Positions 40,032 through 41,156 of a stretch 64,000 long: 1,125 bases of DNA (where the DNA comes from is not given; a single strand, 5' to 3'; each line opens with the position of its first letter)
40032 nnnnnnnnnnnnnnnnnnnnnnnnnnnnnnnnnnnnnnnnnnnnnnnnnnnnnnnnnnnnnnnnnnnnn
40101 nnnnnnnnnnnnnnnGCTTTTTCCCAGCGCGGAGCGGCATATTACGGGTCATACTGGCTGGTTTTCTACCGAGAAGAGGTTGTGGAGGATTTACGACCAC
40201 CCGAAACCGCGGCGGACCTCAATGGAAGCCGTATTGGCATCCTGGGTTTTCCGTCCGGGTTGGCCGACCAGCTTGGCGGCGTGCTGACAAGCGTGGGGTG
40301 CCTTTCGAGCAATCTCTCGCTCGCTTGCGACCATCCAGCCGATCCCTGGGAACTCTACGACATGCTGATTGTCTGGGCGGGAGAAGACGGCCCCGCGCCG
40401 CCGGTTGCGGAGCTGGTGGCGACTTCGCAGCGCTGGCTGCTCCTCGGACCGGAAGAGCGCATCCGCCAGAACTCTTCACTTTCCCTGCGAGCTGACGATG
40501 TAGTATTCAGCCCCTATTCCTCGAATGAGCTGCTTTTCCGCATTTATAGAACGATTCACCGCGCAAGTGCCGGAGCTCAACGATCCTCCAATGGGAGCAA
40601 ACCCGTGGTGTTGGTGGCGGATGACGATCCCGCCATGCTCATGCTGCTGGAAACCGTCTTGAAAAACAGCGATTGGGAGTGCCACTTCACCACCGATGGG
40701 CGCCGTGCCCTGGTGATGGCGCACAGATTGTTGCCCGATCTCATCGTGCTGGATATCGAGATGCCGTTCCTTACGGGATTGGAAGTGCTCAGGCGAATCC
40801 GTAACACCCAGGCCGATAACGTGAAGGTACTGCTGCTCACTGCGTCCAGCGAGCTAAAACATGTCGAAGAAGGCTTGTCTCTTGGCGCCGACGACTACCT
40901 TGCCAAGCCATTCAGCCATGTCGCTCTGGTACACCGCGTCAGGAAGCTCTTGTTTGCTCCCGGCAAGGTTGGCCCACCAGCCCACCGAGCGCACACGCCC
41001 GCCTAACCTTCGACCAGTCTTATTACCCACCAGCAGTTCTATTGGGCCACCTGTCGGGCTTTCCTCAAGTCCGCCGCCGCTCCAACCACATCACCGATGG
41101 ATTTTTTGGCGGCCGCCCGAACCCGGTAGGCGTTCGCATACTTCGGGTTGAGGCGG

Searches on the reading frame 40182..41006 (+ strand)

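Call 97: search_protein_families(library=pfam, max_evalue=0.001, proteins=[window:40182-41006:+])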
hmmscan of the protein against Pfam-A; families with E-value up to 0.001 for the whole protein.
window:40182-41006:+ (274 aa): 1 family
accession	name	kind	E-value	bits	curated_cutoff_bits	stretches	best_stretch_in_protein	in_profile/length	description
PF00072.30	Response_reg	-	1.1e-27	96.8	30.2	1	143-254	1-111/111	Response regulator receiver domain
